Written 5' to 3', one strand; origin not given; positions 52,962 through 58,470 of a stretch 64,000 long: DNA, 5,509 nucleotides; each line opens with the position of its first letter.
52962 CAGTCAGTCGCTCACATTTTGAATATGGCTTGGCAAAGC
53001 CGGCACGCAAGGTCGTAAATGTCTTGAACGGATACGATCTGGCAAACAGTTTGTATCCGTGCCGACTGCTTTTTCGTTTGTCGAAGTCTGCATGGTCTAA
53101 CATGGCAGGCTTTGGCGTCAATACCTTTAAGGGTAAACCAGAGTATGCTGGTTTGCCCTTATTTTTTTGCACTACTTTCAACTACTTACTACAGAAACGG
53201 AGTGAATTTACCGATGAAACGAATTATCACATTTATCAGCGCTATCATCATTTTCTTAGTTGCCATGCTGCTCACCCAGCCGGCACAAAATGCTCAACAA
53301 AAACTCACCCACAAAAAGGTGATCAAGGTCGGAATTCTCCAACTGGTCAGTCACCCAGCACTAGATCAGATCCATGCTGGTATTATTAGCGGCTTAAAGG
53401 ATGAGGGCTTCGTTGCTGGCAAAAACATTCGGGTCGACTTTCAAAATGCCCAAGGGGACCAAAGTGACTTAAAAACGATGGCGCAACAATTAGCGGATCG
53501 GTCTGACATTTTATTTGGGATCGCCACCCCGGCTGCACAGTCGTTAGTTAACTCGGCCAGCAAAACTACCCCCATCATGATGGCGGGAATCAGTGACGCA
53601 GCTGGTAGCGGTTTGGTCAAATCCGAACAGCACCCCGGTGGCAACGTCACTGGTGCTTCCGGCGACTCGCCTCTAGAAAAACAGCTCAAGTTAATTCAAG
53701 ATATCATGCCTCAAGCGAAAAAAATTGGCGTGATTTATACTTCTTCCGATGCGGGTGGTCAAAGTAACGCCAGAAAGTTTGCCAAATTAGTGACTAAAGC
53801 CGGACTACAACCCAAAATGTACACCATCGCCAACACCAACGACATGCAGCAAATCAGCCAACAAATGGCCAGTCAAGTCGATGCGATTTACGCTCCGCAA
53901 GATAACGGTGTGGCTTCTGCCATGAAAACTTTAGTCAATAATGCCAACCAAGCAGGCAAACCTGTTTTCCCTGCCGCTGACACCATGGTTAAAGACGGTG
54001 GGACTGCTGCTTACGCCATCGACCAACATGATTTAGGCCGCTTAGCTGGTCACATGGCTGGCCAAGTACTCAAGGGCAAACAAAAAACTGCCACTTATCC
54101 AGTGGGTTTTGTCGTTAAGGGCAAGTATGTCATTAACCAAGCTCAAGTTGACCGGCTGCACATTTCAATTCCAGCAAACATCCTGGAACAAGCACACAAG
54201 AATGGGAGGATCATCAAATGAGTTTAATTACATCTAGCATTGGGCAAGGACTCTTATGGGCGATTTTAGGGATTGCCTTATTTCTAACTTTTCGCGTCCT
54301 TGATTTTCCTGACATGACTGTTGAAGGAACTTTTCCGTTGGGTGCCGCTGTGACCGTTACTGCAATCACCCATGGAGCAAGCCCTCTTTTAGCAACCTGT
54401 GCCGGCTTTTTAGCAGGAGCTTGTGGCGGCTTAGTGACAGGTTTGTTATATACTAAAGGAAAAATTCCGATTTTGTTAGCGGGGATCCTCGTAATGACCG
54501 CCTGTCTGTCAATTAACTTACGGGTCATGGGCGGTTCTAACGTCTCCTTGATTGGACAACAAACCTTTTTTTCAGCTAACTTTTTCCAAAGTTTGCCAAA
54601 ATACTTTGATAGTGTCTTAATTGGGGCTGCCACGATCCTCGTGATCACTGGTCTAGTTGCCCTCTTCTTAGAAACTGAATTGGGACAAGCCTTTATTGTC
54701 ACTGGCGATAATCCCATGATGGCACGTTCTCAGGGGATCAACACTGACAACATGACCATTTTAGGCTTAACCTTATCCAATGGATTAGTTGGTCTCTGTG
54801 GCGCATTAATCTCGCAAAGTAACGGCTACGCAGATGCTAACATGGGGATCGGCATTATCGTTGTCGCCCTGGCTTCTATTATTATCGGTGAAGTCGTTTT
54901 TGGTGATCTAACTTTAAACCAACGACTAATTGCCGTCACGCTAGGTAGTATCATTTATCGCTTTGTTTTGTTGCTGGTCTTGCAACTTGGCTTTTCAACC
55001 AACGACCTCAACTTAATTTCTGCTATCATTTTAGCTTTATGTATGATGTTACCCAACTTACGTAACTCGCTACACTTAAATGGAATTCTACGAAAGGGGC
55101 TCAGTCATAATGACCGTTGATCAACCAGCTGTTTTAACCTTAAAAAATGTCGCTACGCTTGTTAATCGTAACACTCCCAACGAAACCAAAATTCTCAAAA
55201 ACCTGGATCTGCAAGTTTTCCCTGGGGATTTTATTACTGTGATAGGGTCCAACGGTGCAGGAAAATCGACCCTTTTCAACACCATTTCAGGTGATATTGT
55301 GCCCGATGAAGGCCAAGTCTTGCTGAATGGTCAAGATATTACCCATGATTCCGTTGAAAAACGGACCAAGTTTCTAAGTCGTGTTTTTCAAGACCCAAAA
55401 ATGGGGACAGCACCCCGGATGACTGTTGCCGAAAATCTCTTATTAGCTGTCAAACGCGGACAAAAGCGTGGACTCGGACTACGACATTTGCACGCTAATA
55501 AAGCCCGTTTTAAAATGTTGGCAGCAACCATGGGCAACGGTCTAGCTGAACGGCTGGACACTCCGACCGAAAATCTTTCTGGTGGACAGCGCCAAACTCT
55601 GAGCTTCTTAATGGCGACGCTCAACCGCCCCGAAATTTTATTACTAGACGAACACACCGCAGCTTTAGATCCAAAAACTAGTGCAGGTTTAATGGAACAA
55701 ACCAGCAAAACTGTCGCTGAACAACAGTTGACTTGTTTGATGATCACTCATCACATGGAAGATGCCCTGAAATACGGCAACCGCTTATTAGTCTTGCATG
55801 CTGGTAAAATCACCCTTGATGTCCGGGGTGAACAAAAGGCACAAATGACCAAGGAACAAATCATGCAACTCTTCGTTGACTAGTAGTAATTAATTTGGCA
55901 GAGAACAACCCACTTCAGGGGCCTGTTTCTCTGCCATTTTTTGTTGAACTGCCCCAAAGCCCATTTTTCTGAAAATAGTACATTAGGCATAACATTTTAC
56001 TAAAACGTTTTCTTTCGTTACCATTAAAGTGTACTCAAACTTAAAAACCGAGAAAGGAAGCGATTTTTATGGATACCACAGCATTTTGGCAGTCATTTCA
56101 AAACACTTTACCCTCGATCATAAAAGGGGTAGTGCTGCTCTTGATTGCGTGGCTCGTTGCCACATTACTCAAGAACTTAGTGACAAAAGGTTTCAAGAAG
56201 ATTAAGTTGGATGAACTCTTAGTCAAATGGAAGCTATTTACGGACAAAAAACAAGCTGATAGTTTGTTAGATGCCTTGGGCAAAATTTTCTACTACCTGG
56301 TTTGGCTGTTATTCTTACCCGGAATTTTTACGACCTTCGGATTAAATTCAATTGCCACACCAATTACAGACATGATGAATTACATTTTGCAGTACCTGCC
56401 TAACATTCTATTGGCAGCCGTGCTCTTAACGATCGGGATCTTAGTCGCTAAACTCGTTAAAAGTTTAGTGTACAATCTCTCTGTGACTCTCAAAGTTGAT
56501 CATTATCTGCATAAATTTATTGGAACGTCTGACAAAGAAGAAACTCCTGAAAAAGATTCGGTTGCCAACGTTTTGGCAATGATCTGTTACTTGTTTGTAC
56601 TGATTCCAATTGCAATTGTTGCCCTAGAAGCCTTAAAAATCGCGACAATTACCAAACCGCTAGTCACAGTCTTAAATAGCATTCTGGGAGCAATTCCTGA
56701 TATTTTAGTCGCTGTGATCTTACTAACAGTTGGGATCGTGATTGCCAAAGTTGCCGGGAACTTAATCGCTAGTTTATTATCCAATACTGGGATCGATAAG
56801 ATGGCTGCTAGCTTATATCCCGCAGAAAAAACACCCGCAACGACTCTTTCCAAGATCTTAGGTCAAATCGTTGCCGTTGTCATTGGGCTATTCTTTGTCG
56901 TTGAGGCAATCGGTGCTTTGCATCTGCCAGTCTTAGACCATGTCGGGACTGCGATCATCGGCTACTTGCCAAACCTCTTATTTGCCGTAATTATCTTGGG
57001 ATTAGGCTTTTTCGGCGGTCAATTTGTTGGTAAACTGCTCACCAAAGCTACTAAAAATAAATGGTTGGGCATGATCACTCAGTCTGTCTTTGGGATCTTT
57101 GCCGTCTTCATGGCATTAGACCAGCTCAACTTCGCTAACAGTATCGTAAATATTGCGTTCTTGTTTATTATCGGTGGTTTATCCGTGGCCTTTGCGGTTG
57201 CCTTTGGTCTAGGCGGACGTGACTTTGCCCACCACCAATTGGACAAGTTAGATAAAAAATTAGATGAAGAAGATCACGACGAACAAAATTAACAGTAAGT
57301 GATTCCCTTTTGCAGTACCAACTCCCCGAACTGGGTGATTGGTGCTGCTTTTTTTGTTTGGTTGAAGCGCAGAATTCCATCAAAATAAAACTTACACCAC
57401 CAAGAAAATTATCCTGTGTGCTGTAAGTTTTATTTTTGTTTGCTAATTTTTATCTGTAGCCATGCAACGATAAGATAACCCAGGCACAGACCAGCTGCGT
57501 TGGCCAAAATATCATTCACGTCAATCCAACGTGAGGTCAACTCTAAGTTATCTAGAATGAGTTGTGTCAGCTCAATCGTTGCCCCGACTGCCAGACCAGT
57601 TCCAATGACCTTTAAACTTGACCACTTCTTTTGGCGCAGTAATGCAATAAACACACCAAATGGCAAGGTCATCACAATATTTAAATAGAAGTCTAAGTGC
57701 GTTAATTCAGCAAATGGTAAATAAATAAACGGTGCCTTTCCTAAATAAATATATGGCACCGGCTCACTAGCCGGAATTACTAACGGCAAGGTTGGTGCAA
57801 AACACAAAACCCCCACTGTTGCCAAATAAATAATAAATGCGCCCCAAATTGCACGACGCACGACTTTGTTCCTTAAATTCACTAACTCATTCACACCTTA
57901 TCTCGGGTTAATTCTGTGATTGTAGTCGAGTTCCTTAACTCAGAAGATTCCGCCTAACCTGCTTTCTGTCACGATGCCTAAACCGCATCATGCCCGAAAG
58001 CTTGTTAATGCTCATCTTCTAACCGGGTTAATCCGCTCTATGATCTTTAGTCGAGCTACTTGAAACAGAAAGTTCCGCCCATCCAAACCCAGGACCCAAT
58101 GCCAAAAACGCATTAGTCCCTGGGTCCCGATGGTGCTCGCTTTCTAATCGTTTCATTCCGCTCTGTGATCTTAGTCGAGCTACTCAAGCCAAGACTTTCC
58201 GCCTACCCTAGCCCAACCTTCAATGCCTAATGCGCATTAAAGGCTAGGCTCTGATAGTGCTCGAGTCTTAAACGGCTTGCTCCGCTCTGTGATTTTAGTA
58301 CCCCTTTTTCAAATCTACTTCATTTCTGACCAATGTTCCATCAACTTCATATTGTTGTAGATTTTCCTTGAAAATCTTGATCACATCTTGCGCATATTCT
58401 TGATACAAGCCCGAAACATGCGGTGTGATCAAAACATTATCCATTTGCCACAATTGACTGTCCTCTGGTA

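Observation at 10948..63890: Very dense family of about 125-bp structured repeats (family A): at least 15 copies at 9 loci in 64 kb, singly and in 2-3 copy tandem runs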

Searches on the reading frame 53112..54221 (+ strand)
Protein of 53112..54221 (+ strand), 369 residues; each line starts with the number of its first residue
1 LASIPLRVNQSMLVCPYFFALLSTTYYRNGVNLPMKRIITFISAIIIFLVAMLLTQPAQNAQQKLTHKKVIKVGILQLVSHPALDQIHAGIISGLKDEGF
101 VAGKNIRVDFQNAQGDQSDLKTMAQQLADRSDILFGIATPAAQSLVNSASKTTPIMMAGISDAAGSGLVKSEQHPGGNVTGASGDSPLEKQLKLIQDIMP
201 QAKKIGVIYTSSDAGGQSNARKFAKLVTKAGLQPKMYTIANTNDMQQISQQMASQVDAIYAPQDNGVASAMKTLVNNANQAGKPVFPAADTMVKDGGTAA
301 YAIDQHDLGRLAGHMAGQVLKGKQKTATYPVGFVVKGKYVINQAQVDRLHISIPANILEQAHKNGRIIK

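Call 24: search_protein_families(library=ncbifam, proteins=[window:53112-54221:+])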
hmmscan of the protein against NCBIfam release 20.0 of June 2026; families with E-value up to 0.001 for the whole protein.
window:53112-54221:+ (369 aa): 1 family
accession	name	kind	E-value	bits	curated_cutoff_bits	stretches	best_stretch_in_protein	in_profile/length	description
NF041285.1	ABC_SBP_TrpX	equivalog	2.1e-126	421.3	390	1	41-361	2-321/322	tryptophan ABC transporter substrate-binding protein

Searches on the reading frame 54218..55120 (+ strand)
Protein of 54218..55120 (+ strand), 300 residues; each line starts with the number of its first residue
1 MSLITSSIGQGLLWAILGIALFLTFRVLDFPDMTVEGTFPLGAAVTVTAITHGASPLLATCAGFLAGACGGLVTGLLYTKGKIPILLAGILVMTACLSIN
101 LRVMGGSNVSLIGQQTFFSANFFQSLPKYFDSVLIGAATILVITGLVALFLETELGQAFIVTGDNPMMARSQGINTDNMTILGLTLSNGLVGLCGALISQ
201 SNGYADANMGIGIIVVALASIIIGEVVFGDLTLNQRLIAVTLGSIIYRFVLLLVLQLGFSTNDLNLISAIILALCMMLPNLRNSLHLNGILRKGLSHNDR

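Call 63: find_encoding_contigs(protein=window:54218-55120:+, flank=10000, max_places=6)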
Protein window:54218-55120:+ (300 aa): 23 contigs read that carry it; 6 places shown.
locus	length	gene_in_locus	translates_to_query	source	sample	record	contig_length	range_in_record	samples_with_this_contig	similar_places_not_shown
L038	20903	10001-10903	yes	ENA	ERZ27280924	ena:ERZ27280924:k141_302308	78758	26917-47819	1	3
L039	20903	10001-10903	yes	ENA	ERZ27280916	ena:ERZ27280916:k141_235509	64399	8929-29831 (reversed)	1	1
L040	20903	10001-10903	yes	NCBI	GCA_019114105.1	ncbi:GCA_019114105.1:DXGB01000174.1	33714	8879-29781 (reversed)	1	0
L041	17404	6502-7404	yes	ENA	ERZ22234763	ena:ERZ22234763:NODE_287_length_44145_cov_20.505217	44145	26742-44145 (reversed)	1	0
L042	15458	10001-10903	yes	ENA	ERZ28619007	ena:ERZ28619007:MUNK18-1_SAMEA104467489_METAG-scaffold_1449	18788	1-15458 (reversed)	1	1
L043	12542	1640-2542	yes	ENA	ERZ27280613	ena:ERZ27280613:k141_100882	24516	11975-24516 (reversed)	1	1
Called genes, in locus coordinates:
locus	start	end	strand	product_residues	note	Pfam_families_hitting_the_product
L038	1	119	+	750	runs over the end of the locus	PF03717:PBP_dimer, PF00905:Transpeptidase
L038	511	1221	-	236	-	PF01177:Asp_Glu_race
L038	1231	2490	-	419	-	-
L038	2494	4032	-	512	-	PF08245:Mur_ligase_M, PF02875:Mur_ligase_C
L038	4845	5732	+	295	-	PF00781:DAGK_cat, PF01513:NAD_kinase (weak)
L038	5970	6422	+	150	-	PF00582:Usp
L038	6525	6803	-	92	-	-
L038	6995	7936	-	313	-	PF00248:Aldo_ket_red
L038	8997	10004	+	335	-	PF04392:ABC_sub_bind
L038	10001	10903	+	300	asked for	PF02653:BPD_transp_2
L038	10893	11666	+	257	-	PF02463:SMC_N (weak), PF00005:ABC_tran, PF13304:AAA_21 (faint)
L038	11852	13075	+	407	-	PF05552:MS_channel_1st_1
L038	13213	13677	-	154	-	PF04892:VanZ-LLP1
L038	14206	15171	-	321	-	PF00389:2-Hacid_dh, PF02826:2-Hacid_dh_C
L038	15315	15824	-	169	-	-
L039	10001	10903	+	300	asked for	PF02653:BPD_transp_2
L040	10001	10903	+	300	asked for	PF02653:BPD_transp_2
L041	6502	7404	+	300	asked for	PF02653:BPD_transp_2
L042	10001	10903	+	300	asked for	PF02653:BPD_transp_2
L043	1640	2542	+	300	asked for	PF02653:BPD_transp_2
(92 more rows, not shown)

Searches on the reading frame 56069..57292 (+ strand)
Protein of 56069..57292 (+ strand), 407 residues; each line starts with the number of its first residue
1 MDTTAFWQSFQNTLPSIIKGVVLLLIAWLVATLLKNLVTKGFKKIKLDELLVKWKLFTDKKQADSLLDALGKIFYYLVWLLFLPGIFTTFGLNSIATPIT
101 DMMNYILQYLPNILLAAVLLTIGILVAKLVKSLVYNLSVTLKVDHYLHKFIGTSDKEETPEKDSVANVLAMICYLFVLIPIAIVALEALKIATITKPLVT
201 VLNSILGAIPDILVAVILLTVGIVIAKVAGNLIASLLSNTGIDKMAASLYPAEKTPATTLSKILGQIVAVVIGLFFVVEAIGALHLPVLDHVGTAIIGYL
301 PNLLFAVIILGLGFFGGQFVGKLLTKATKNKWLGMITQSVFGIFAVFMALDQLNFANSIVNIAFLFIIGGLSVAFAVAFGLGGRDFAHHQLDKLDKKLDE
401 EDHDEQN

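Call 24: search_protein_families(library=ncbifam, proteins=[window:56069-57292:+])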
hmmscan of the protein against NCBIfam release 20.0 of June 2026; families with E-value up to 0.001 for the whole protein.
window:56069-57292:+ (407 aa): 1 family
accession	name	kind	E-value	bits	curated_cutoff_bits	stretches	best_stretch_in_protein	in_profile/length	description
NF033912.1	msc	subfamily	6.1e-69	233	100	1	17-387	1-365/365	mechanosensitive ion channel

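Call 62: find_encoding_contigs(protein=window:56069-57292:+, flank=10000, max_places=6)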
Protein window:56069-57292:+ (407 aa): 4 contigs read that carry it; 4 places shown.
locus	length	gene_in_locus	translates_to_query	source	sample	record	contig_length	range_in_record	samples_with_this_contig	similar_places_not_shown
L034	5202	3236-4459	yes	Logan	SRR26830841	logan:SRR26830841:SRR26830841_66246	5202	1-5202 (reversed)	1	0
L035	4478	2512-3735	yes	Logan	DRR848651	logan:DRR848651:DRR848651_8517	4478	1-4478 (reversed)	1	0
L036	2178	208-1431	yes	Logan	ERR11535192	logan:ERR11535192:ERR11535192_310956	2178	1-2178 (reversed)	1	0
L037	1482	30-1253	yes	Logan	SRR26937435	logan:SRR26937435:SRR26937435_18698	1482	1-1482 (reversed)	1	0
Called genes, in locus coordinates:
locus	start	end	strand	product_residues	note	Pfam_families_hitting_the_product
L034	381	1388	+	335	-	PF04392:ABC_sub_bind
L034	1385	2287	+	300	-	PF02653:BPD_transp_2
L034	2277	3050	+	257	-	PF02463:SMC_N (weak), PF00005:ABC_tran, PF13304:AAA_21 (faint)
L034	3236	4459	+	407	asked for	PF05552:MS_channel_1st_1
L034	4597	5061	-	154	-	PF04892:VanZ-LLP1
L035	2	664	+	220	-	?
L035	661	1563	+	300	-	PF02653:BPD_transp_2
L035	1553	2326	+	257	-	PF02463:SMC_N (weak), PF00005:ABC_tran, PF13304:AAA_21 (faint)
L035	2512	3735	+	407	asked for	PF05552:MS_channel_1st_1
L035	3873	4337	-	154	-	PF04892:VanZ-LLP1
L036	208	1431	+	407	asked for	PF05552:MS_channel_1st_1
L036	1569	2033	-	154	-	PF04892:VanZ-LLP1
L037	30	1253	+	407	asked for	PF05552:MS_channel_1st_1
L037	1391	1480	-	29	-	?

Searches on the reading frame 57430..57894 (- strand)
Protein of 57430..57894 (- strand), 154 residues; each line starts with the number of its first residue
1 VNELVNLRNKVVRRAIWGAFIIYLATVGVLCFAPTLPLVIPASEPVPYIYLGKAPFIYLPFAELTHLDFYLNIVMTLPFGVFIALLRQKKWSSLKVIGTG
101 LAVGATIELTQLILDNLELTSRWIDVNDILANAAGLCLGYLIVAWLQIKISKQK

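Call 24: search_protein_families(library=ncbifam, proteins=[window:57430-57894:-])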
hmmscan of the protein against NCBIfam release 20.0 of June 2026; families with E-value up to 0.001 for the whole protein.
window:57430-57894:- (154 aa): 1 family
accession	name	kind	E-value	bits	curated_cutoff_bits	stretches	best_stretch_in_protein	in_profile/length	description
NF000145.1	vanZ-F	exception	3.2e-06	27.6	375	1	7-146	30-159/206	glycopeptide resistance protein VanZ-F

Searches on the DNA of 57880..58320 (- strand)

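Call 11: search_rna_families(source=window, start=57880, end=58320, threshold=evalue, max_evalue=10)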
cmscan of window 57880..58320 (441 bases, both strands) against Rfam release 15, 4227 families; matches with E-value up to 10: 0.
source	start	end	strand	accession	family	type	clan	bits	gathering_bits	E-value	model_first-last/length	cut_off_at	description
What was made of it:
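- On Any Rfam 15 RNA family: There is no match at E <= 10 on a 3-unit array (call 11).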

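Call 35: search_dna_similar(query=window:57918-58296:-, collection=plasmids, mode=distant, max_evalue=0.001, max_rows=40)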
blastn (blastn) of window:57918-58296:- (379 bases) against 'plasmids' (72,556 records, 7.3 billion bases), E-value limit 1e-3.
No match.

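Call 36: search_dna_similar(query=window:57918-58296:-, collection=phages, mode=distant, max_evalue=0.001, max_rows=20)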
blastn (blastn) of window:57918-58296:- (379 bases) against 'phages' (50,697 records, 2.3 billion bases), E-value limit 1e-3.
No match.
